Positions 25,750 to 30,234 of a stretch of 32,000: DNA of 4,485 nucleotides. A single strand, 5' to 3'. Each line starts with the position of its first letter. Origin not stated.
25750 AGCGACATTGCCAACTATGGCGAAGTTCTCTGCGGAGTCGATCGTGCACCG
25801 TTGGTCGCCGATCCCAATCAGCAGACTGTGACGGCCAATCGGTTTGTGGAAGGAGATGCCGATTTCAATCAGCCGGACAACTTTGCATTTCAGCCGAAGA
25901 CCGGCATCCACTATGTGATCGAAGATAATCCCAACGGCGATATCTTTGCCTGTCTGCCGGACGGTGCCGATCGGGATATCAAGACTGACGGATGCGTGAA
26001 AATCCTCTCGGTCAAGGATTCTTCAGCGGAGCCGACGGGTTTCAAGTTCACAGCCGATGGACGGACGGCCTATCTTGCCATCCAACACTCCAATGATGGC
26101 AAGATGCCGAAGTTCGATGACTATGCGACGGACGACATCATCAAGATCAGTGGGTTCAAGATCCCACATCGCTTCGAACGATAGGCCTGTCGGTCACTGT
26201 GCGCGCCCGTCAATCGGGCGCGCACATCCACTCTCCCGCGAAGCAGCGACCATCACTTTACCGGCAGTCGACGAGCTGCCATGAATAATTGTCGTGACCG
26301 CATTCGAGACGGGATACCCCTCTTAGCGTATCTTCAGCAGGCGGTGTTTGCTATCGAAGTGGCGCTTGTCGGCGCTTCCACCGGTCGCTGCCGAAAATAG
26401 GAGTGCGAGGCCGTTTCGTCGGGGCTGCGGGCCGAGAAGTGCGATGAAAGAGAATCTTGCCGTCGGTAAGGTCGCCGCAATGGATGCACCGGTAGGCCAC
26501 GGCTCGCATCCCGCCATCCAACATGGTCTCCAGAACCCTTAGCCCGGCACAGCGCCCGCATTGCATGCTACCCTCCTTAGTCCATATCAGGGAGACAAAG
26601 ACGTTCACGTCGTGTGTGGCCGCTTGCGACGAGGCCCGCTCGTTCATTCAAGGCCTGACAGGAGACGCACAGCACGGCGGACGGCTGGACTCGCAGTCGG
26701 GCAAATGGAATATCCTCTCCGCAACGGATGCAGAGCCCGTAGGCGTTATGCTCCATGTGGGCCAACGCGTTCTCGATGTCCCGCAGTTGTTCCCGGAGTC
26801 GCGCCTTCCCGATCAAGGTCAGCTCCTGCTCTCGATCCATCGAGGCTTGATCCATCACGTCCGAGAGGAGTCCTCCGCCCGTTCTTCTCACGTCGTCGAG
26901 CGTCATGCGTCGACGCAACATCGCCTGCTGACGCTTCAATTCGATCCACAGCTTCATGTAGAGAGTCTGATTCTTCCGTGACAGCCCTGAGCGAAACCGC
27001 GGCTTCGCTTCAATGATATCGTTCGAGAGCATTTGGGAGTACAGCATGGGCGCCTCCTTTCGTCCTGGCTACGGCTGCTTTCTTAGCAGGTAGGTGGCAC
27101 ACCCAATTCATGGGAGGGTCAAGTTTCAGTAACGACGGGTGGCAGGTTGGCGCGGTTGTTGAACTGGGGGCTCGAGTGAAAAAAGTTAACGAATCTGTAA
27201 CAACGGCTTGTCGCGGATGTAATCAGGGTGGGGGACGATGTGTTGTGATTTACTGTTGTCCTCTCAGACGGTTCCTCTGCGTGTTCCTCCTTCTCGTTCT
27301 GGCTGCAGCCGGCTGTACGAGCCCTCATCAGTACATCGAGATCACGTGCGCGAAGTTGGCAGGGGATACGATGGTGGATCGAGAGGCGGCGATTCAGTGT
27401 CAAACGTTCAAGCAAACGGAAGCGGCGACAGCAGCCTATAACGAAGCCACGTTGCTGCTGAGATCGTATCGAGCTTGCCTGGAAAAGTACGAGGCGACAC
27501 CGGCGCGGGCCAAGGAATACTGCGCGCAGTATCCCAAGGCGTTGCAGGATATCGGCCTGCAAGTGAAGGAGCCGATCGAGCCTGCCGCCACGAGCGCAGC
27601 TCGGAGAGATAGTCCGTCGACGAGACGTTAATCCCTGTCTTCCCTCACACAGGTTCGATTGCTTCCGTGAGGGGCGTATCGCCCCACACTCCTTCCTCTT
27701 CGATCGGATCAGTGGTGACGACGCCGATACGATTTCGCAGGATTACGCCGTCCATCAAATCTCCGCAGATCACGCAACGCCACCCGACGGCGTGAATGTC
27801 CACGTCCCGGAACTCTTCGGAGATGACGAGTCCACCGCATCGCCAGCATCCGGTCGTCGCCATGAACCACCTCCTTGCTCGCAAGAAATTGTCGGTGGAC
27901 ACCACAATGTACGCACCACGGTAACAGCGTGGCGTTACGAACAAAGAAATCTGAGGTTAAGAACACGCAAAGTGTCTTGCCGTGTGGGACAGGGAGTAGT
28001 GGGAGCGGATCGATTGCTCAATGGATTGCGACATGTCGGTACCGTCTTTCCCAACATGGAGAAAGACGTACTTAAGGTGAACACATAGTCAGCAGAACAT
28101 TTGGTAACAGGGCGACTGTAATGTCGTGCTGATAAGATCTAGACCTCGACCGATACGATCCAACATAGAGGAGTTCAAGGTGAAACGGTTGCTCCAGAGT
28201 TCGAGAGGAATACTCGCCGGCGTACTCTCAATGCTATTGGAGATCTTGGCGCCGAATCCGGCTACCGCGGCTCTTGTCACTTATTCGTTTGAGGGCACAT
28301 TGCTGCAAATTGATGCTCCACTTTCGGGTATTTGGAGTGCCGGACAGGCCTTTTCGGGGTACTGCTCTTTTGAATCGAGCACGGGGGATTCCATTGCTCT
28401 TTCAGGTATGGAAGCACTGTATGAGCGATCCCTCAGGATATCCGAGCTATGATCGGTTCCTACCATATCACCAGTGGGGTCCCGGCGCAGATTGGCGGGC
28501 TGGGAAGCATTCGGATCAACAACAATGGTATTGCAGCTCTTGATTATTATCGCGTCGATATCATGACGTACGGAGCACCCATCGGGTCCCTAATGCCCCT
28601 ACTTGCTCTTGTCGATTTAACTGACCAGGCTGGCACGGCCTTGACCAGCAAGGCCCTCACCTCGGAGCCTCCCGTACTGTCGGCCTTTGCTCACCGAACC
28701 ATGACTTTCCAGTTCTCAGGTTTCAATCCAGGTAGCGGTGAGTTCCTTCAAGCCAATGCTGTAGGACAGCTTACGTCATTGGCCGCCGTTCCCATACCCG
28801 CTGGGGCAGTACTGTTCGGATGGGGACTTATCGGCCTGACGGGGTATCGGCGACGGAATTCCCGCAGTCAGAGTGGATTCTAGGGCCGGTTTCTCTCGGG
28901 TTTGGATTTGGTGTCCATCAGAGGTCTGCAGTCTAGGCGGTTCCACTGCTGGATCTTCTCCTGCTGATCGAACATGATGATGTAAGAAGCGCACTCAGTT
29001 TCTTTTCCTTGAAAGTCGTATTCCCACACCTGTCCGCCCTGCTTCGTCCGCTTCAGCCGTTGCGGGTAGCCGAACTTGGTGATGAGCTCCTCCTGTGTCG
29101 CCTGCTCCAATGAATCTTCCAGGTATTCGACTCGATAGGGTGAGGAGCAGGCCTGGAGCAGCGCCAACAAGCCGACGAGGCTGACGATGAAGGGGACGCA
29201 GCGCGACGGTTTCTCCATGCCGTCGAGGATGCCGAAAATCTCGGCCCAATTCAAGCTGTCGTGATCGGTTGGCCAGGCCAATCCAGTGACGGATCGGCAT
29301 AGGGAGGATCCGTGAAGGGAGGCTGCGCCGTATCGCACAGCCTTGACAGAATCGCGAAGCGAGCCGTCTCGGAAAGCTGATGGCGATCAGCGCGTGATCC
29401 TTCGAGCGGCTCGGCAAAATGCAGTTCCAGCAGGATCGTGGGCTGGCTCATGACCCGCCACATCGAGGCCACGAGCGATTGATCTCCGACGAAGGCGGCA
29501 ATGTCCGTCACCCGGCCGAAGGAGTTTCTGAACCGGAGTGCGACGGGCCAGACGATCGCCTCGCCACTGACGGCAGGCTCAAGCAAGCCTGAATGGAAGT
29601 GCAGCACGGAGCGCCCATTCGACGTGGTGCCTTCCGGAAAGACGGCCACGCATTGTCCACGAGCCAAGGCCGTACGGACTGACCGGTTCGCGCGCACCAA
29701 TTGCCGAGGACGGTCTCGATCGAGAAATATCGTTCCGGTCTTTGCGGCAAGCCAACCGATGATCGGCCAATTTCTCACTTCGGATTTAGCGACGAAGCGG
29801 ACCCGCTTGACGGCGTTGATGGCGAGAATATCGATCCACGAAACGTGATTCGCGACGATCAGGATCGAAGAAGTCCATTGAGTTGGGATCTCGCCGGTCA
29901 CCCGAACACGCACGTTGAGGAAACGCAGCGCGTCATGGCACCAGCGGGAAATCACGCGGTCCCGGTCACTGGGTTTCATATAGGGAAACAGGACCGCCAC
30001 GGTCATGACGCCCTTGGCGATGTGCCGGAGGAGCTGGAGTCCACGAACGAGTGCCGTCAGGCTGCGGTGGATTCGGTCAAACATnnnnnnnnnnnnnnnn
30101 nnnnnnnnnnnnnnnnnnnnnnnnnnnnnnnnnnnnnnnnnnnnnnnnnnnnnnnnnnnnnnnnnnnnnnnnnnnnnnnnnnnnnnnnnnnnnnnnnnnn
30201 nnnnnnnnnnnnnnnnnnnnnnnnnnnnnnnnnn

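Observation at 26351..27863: DksA translationally coupled to a 72-aa zinc-ribbon protein, with a second 72-aa paralogue 1.1 kb away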

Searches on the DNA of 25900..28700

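Call 66: search_rna_families(source=window, start=25900, end=28700, threshold=evalue, max_evalue=1)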
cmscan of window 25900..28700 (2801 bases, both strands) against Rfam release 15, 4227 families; matches with E-value up to 1: 0.
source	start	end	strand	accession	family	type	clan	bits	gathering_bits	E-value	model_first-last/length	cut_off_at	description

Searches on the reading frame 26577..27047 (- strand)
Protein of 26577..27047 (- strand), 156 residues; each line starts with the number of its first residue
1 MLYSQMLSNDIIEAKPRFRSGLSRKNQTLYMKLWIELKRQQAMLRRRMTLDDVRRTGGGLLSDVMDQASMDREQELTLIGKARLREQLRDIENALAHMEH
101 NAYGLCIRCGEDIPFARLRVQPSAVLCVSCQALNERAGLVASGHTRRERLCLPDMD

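Call 4: search_protein_families(library=pfam, proteins=[window:26577-27047:-], max_evalue=1)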
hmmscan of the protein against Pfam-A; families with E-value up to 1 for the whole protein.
window:26577-27047:- (156 aa): 2 families
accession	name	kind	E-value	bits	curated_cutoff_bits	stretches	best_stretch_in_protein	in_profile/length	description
PF01258.23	zf-dskA_traR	-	3.4e-13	49.8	24.9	1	103-135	3-35/36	Prokaryotic dksA/traR C4-type zinc finger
PF21157.2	DksA_N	-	0.11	13.3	27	1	37-96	11-69/71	DnaK suppressor protein DksA, N-terminal domain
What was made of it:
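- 26577..27047 (-): DksA/TraR-family gene, 156 aa, with tip motif DVMDQA and a C4 zinc finger. Pfam PF01258 scores 49.8 bits against a cut-off of 24.9 (call 4).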

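Call 85: search_protein_families(library=ncbifam, proteins=[window:26577-27047:-], max_evalue=0.00001)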
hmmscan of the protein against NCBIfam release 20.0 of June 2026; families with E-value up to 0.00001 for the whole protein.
window:26577-27047:- (156 aa): 7 families
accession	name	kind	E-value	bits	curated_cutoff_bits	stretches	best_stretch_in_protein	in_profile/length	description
TIGR02420.1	dksA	equivalog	1.5e-17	64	115.5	1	25-132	3-109/110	RNA polymerase-binding protein DksA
NF033459.1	DksA_like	equivalog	2.9e-17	63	105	1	51-136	26-111/113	RNA polymerase-binding protein DksA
TIGR02890.1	bacill_yteA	subfamily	2.7e-15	56.8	134.4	1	70-135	55-118/159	regulatory protein, yteA family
NF008045.0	PRK10778.1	equivalog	1.1e-11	45.2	289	1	32-135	41-143/151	RNA polymerase-binding protein DksA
TIGR02419.1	C4_traR_proteo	subfamily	3.3e-11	43.6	59.7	1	63-135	1-64/64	phage/conjugal plasmid C-4 type zinc finger protein, TraR family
NF010268.0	PRK13715.1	equivalog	7.8e-08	32.2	108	1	62-137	2-68/73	conjugal transfer protein TraR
NF008243.0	PRK11019.1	equivalog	2.7e-06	27.7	96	1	99-147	32-80/88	DksA/TraR family C4-type zinc finger protein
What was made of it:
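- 26577..27047 (-): NCBIfam TIGR02420 dksA scores only 64 bits against a cut-off of 115.5 (call 85).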

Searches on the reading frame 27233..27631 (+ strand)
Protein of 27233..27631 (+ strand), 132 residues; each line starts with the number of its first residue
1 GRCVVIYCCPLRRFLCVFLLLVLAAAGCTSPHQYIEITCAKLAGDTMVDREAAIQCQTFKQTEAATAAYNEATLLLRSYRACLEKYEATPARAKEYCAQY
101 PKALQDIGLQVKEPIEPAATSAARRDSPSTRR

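Call 78: search_protein_families(library=pfam, proteins=[window:27233-27631:+], max_evalue=0.0001)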
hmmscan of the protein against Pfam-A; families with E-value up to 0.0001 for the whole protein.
window:27233-27631:+ (132 aa): 0 families

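Call 85: search_protein_families(library=ncbifam, proteins=[window:27233-27631:+], max_evalue=0.00001)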
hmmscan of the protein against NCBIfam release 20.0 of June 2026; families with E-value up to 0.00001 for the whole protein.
window:27233-27631:+ (132 aa): 0 families

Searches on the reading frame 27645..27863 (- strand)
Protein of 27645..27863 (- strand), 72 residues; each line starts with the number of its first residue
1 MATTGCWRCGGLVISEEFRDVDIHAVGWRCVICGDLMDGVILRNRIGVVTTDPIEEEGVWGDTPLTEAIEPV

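Call 4: search_protein_families(library=pfam, proteins=[window:27645-27863:-], max_evalue=1)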
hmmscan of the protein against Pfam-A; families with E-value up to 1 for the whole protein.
window:27645-27863:- (72 aa): 2 families
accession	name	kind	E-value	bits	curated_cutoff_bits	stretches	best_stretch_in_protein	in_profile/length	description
PF24258.1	DUF7459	-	0.061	14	27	1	24-59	13-46/105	Domain of unknown function (DUF7459)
PF13248.11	Zn_ribbon_3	-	0.067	13.1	27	0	3-15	2-13/26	zinc-ribbon domain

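Call 8: find_homologous_proteins(query=window:27645-27863:-, max_evalue=0.01)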
Query window:27645-27863:- (72 aa): 1 proteins with E <= 0.01 among 1 candidates.
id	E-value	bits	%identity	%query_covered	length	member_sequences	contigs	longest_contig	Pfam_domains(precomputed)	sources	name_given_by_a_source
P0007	1.8e-42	160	100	100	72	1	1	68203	-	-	-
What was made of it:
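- Tried and rejected: The word-index search with B alone found only itself (call 8).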

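Call 45: find_related_loci(query=A4, collection=metagenome_contigs, flank=6000)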
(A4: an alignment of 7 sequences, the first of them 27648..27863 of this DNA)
Query A4 (72 aa) in metagenome_contigs; peptide patterns used: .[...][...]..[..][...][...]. (x = any residue, [..] = any of these).
600 stretches matched a pattern (row limit reached: there are more); 399 encode a relative of the query (tblastn E <= 1e-3); the best 80 are kept; 80 distinct loci.
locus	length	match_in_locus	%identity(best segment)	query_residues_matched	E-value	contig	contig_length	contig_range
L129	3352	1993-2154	59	4-57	9e-19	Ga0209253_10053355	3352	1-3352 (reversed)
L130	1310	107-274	50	2-57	4e-18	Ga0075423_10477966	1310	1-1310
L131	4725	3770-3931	56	4-57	5e-17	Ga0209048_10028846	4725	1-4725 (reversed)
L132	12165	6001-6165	56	2-55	2e-13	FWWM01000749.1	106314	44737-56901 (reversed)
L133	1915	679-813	51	6-45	8e-12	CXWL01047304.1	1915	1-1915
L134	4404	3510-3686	46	6-61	1e-11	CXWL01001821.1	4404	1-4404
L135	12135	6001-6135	53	6-45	7e-11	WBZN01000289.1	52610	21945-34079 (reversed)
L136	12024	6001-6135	53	6-45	7e-11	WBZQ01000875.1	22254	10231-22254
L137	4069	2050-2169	50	6-45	1e-10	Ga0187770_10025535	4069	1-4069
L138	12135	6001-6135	51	6-45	1e-10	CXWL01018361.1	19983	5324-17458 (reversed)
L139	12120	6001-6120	50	6-45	6e-10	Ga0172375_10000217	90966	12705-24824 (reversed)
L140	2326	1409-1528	45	6-45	7e-10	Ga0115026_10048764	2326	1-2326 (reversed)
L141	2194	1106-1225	50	6-45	1e-9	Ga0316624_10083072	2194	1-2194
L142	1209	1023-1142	50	6-45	1e-9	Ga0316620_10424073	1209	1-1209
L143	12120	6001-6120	48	6-45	2e-9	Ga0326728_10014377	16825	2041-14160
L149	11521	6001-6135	47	6-45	3e-9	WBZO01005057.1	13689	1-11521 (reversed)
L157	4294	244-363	48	6-45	2e-9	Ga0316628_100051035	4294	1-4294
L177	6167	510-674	42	6-54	1e-8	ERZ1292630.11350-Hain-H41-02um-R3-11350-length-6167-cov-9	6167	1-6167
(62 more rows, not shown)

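Call 48: find_encoding_contigs(protein=P0007, flank=10000, max_places=3)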
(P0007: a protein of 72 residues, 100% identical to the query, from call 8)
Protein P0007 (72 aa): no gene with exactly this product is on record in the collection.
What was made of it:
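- Tried and rejected: The look-up of the window's own contig through P0007 found nothing (call 48).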

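Call 60: search_protein_families(library=pfam, proteins=[L134:2891-3247:-, L149:6252-6530:+, L135:4782-5177:-, L157:515-856:+, L177:899-1462:+, L137:2375-2686:+, L135:6549-7016:+, L149:5337-5768:+, L177:2097-3731:-, L134:2264-2800:+], max_evalue=0.001)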
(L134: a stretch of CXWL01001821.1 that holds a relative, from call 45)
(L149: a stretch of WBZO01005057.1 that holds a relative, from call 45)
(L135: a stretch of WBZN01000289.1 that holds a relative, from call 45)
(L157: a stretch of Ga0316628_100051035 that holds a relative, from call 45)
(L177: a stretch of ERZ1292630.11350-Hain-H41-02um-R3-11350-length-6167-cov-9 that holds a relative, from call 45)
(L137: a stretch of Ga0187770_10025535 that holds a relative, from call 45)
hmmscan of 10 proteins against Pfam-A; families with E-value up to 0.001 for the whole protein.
L134:2891-3247:- (118 aa): 1 family
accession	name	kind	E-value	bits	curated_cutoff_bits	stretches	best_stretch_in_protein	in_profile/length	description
PF02635.20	DsrE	-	0.00091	19.8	22.7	0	3-118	2-116/116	DsrE/DsrF-like family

L149:6252-6530:+ (92 aa): 0 families

L135:4782-5177:- (131 aa): 0 families

L157:515-856:+ (113 aa): 0 families

L177:899-1462:+ (187 aa): 1 family
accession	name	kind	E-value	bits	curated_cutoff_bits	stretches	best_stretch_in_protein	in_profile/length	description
PF02627.25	CMD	-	1.1e-09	38.6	23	1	40-105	1-67/84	Carboxymuconolactone decarboxylase family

L137:2375-2686:+ (103 aa): 1 family
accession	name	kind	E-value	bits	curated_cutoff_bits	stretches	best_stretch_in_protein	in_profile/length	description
PF00076.28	RRM_1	-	1.3e-19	70.3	20.7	1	20-89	1-69/70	RNA recognition motif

L135:6549-7016:+ (155 aa): 1 family
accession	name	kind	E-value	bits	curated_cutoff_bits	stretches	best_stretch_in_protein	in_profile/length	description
PF00571.33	CBS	-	2.2e-24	85.9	24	2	90-140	2-53/57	CBS domain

L149:5337-5768:+ (143 aa): 0 families

L177:2097-3731:- (544 aa): 9 families
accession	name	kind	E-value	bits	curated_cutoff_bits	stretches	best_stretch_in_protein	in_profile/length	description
PF00158.32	Sigma54_activat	-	4.5e-73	244.9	20.2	1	226-391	2-167/168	Sigma-54 interaction domain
PF25601.1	AAA_lid_14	-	5.2e-24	84.3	27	1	397-467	1-71/87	AAA+ ATPase lid domain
PF14532.12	Sigma54_activ_2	-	6.2e-22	78.8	25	1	226-396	1-138/138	Sigma-54 interaction domain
PF01590.32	GAF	-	5.1e-11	43.7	22.4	1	88-189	35-133/133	GAF domain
PF13185.12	GAF_2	-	8.7e-11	42.6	28.6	1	90-189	36-135/136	GAF domain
PF13191.12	AAA_16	-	4.1e-05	24.6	32.6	1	228-327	8-103/167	AAA ATPase domain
PF07728.20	AAA_5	-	8e-05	23.1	22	1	249-368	2-124/139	AAA domain (dynein-related subfamily)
PF01078.27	Mg_chelatase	-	0.0001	22.2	20.3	0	235-345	11-134/207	Magnesium chelatase, subunit ChlI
PF00004.35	AAA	-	0.00015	22.6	21.2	1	249-381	1-126/131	ATPase family associated with various cellular activities (AAA)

L134:2264-2800:+ (178 aa): 0 families

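Call 71: predict_structure(alignment_id=A4)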
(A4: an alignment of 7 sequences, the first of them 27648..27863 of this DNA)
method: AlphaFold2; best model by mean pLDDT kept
length: 72 residues; sequences in the alignment: 7
mean_pLDDT: 63.9   pTM: 0.41
mean pLDDT of the five models: 63.9, 63.8, 63.6, 61.4, 51.4
residues with pLDDT >= 90: 3; 70-90: 29; 50-70: 14; < 50: 26
segments of 3 or more residues with pLDDT < 50: 47-68, 70-72
pLDDT, mean of each block of 10 residues (from residue 1): 73 83 79 77 49 44 45 45
secondary structure, 60 per line:
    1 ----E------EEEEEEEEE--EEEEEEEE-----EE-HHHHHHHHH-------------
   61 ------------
elements in order: E12-20 E23-30 H39-47
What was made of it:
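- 27645..27863 (-): Small zinc-ribbon gene B, 72 aa, with the same core and an acidic tail carrying a conserved Trp. The AlphaFold2 model has the same fold with a disordered tail (call 71).
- On Zinc-ribbon fold: B has the same topology (call 71).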

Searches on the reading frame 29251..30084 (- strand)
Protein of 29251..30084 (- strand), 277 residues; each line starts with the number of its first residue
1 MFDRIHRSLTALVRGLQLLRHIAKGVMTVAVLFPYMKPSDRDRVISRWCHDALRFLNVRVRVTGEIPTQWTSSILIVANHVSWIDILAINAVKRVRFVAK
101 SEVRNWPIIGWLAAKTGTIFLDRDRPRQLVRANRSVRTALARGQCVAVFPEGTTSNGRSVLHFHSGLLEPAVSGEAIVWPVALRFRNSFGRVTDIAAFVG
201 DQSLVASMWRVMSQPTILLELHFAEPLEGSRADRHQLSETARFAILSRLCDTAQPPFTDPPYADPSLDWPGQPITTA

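Call 15: search_protein_families(library=pfam, proteins=[window:29251-30084:-], max_evalue=0.001)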
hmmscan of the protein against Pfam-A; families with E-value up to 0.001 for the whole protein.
window:29251-30084:- (277 aa): 1 family
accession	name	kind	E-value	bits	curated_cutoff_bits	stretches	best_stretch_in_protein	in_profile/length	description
PF01553.26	Acyltransferase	-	2.1e-25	89.5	23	1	59-183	1-131/132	Acyltransferase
